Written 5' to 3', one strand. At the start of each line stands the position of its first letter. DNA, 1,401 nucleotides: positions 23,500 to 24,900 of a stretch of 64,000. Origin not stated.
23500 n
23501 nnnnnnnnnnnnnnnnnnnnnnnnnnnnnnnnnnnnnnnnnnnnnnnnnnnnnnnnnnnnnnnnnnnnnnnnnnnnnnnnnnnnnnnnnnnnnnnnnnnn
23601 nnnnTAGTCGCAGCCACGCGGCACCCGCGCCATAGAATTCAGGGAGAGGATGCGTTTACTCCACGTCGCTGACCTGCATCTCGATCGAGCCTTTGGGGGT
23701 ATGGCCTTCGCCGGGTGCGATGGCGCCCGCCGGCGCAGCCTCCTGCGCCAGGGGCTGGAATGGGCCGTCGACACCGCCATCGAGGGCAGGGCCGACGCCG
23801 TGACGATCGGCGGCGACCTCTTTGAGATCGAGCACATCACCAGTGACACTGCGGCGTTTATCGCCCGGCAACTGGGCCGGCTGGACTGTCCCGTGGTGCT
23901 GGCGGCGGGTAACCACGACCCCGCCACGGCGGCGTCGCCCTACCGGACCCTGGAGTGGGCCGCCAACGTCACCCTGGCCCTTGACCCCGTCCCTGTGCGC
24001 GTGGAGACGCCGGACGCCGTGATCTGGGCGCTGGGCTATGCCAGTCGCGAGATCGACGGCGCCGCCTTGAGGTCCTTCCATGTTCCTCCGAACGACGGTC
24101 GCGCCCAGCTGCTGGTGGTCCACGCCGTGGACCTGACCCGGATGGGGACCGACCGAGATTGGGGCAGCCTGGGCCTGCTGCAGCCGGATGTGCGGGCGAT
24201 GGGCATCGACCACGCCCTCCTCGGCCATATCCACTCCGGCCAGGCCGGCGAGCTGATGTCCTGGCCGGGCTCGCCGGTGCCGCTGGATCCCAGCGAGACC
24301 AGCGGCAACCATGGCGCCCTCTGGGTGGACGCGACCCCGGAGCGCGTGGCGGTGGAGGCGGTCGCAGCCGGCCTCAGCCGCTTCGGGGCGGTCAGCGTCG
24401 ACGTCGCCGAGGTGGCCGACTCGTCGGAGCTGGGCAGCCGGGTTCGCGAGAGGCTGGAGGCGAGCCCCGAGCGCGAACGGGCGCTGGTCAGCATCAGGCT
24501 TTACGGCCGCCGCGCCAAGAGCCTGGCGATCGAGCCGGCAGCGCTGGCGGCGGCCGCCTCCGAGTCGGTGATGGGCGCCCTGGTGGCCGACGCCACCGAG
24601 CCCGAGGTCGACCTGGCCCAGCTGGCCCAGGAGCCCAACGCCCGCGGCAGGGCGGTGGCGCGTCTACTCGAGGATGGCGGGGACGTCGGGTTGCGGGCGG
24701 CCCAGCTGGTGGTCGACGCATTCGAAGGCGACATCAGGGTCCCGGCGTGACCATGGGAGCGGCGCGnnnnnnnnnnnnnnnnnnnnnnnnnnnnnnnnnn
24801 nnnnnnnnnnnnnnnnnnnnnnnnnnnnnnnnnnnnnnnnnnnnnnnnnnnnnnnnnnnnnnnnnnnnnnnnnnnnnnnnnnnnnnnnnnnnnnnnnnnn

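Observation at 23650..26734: SbcD/SbcC-like nuclease-ATPase pair in which the SMC-like ATPase carries transmembrane helices (YhaO/YhaN-like)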

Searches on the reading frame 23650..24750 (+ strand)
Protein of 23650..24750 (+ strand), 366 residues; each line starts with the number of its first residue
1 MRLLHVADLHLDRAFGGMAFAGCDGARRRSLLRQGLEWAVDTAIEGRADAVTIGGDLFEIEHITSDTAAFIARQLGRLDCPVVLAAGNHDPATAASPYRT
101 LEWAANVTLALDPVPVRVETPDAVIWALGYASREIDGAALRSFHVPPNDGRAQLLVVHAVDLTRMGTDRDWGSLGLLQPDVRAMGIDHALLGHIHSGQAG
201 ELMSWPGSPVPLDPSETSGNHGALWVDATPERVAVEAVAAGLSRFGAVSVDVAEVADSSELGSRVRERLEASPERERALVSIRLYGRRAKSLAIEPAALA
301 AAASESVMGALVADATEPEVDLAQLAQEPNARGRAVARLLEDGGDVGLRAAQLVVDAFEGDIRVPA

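Call 6: search_protein_families(library=pfam, proteins=[window:23650-24750:+], max_evalue=0.1)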
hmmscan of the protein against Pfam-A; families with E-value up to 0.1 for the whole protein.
window:23650-24750:+ (366 aa): 2 families
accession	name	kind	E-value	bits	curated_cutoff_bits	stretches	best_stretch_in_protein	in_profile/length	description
PF00149.33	Metallophos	-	6e-08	33.8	21.5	1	1-195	1-189/191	Calcineurin-like phosphoesterase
PF12850.12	Metallophos_2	-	0.035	14.5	27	0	1-112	1-82/154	Calcineurin-like phosphoesterase superfamily domain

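Call 7: search_protein_families(library=ncbifam, proteins=[window:23650-24750:+], max_evalue=0.1)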
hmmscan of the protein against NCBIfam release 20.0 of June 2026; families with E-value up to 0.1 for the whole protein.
window:23650-24750:+ (366 aa): 8 families
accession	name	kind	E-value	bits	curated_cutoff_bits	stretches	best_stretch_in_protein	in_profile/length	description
TIGR00619.1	sbcd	subfamily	4e-13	49.8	77.65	1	1-113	1-109/252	exonuclease subunit SbcD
NF008206.2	PRK10966.1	equivalog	4.8e-07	29.2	450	1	1-94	1-89/380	exonuclease subunit SbcD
NF041030.1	Mre11_Halo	equivalog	1.4e-06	27.7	550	1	2-317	3-297/361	DNA double-strand break repair protein Mre11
TIGR04123.1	P_estr_lig_assc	hypoth_equivalog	0.00077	18.9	150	1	2-112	22-129/207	ligase-associated DNA damage response endonuclease PdeM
NF041029.1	Mre11_Pyroc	equivalog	0.0038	16.1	600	1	1-92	1-88/438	DNA double-strand break repair protein Mre11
NF041031.1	Mre11_Sulfo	equivalog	0.005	16.1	500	1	27-103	19-101/374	DNA double-strand break repair protein Mre11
NF008460.0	PRK11340.1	equivalog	0.0075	15.7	188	1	36-96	69-129/271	phosphodiesterase YaeI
NF041753.2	sbcd_Staph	equivalog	0.036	12.9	480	1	1-91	1-87/375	exonuclease subunit SbcD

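Call 8: search_protein_families(library=padloc, proteins=[window:23650-24750:+], max_evalue=0.1)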
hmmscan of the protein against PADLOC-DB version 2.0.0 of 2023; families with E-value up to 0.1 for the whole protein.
window:23650-24750:+ (366 aa): 0 families

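Call 11: search_solved_structures(query=window:23650-24750:+, max_evalue=1)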
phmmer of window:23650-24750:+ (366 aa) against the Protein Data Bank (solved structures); distinct sequences matched with E-value up to 1: 10.
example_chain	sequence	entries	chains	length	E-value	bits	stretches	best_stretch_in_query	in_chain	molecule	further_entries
4lty_C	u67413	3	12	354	2.1e-06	30.7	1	1-111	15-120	Exonuclease subunit SbcD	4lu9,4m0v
6s6v_A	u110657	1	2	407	3e-06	30.1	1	1-111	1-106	Nuclease SbcCD subunit D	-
7yzo_A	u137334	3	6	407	3.9e-05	26.5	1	1-111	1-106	Nuclease SbcCD subunit D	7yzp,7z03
6s85_A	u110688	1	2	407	5.4e-05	26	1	1-111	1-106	Nuclease SbcCD subunit D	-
3qg5_C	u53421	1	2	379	5.5e-05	26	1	1-92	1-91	Mre11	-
4o24_A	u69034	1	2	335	6.1e-05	25.8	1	2-92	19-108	Exonuclease, putative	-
2q8u_A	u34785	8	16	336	6.2e-05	25.8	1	2-92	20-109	Exonuclease, putative | Nuclease SbcCD subunit D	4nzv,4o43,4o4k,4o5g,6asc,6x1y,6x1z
3thn_A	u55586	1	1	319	0.00036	23.3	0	186-228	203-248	Exonuclease, putative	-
3tho_B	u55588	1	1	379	0.00064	22.5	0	186-228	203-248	Exonuclease, putative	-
7dog_A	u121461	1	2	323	0.05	16.3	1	3-91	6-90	Nuclease SbcCD subunit D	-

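Call 45: find_homologous_proteins(query=window:23650-24747:+)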
Query window:23650-24747:+ (366 aa): 118 proteins with E <= 0.001 among 8000 candidates.
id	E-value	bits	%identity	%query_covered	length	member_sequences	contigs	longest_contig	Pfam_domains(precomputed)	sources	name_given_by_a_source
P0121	5.2e-220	748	95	100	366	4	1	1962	PF00149.34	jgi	jgi:DNA repair exonuclease SbcCD nuclease subunit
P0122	2.3e-164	565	70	100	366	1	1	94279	PF00149.34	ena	-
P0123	2.8e-162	558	71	100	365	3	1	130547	PF00149.34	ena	-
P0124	8.6e-154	530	70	95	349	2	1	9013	-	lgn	-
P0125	1.2e-146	507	65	100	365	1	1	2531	PF00149.34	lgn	-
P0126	2.2e-146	506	86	72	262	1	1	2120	PF00149.34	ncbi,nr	ncbi:MAG: DNA repair exonuclease, partial [Candidatus Dormibacteraeota bacterium]|nr:DNA repair exon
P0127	1.4e-142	493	62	100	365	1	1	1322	PF00149.34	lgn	-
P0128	6.1e-137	475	61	100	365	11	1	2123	PF00149.34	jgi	jgi:DNA repair exonuclease SbcCD nuclease subunit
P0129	5.0e-136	472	58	100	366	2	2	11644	PF00149.34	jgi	jgi:DNA repair exonuclease SbcCD nuclease subunit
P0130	1.9e-133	463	58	100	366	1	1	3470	PF00149.34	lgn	-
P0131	5.2e-133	462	57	100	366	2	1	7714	PF00149.34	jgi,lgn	jgi:exonuclease SbcD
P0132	1.6e-132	460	61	100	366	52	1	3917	PF00149.34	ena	-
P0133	4.5e-132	459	58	100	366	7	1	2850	PF00149.34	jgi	jgi:DNA repair exonuclease SbcCD nuclease subunit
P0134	6.4e-132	458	60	100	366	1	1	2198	PF00149.34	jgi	jgi:exonuclease SbcD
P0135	9.8e-132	458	58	100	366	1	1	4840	PF00149.34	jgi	jgi:exonuclease SbcD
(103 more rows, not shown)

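Call 58: predict_structure(alignment_id=A2)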
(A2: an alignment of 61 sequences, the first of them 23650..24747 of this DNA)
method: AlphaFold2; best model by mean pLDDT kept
length: 366 residues; sequences in the alignment: 61
mean_pLDDT: 94.2   pTM: 0.87
mean pLDDT of the five models: 94.2, 94.1, 93.8, 92.8, 92.4
residues with pLDDT >= 90: 312; 70-90: 46; 50-70: 6; < 50: 2
segments of 3 or more residues with pLDDT < 50: none
pLDDT, mean of each block of 10 residues (from residue 1): 98 90 95 99 98 98 97 98 98 97 98 97 97 95 94 98 93 93 98 98 98 95 98 97 97 95 97 95 93 95 97 89 85 91 83 77 52
secondary structure, 60 per line:
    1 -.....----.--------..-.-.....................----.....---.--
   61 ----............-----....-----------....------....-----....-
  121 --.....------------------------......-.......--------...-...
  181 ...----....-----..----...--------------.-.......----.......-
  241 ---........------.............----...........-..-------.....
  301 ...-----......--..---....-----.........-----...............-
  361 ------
elements in order: E2-6 H25-45 E50-54 H65-76 E82-85 H97-100 E107-110 E116-119 E123-127 E152-157 E159-161 H162-165 E174-176 H178-183 E188-191 E203-205 E222-228 E233-239 E244-251 H258-270 E278-285 H296-303 E309-314 H322-325 H331-339 H345-359

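Call 62: fold_search(model_id=the predicted structure, library=pdb)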
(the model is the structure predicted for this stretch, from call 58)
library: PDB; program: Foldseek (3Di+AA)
matches with E <= 10: 730; with E <= 0.001: 104
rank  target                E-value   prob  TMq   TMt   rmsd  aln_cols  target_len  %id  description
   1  3qg5_C                1.2e-13  1.00  0.60  0.61  14.5       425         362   17  The Mre11:Rad50 complex forms an ATP dependent molecular clamp in DNA double-strand break repair (released 2011-04-20)
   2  3tho_B                1.2e-13  1.00  0.58  0.58  11.4       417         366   17  Crystal structure of Mre11:Rad50 in its ATP/ADP bound state (released 2011-10-12)
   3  6x1z_B                2.7e-13  1.00  0.57  0.63   6.5       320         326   20  Mre11 dimer in complex with small molecule modulator PFMJ (released 2020-06-10)
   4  4fcx_B                8.2e-13  1.00  0.60  0.59   6.1       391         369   17  S.pombe Mre11 apoenzym (released 2012-06-20)
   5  4nzv_B                9.1e-13  1.00  0.60  0.66   4.8       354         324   19  DNA Double-Strand Break Repair Pathway Choice Is Directed by Distinct MRE11 Nuclease Activities (released 2014-01-08)
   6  7yzo_B                1.0e-12  1.00  0.57  0.57  11.5       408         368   18  Endonuclease state of the E. coli Mre11-Rad50 (SbcCD) head complex bound to ADP and dsDNA (released 2022-08-17)
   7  3thn                  1.2e-12  1.00  0.59  0.68   4.9       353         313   19  Crystal structure of Mre11 core with manganese (released 2011-10-12)
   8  3qg5_D                1.2e-12  1.00  0.62  0.62  14.3       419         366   16  The Mre11:Rad50 complex forms an ATP dependent molecular clamp in DNA double-strand break repair (released 2011-04-20)
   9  6s6v_B                1.7e-12  1.00  0.59  0.57   9.3       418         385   19  Resting state of the E. coli Mre11-Rad50 (SbcCD) head complex bound to ATPgS (released 2019-09-04)
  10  7dog_B                2.1e-12  1.00  0.64  0.73   4.8       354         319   16  Crystal structure of a nuclease and capping domain of SbcD from Staphylococcus aureus (released 2021-05-05)
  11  4nzv_A                2.3e-12  1.00  0.60  0.66   6.2       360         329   19  DNA Double-Strand Break Repair Pathway Choice Is Directed by Distinct MRE11 Nuclease Activities (released 2014-01-08)
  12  6x1y_A                2.5e-12  1.00  0.55  0.61   6.2       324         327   21  Mre11 dimer in complex with small molecule modulator PFMI (released 2020-06-10)
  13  7yzp_A                2.6e-12  1.00  0.60  0.58   8.6       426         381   16  Hairpin-bound state of the E. coli Mre11-Rad50 (SbcCD) head complex bound to ADP and a DNA hairpin (released 2022-08-17)
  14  9q9i_E                3.4e-12  1.00  0.57  0.46  13.8       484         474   13  Cryo-EM structure of human Mre11-Rad50-Nbs1 complex bound to DNA (released 2025-10-01)
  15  7yzp_B                3.5e-12  1.00  0.57  0.58  12.1       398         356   18  Hairpin-bound state of the E. coli Mre11-Rad50 (SbcCD) head complex bound to ADP and a DNA hairpin (released 2022-08-17)
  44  4lty_A                6.0e-11  1.00  0.56  0.58   6.5       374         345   19  Crystal Structure of E.coli SbcD at 1.8 A Resolution (released 2014-02-26)
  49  4lty_B                1.0e-10  1.00  0.58  0.62   5.5       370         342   19  Crystal Structure of E.coli SbcD at 1.8 A Resolution (released 2014-02-26)
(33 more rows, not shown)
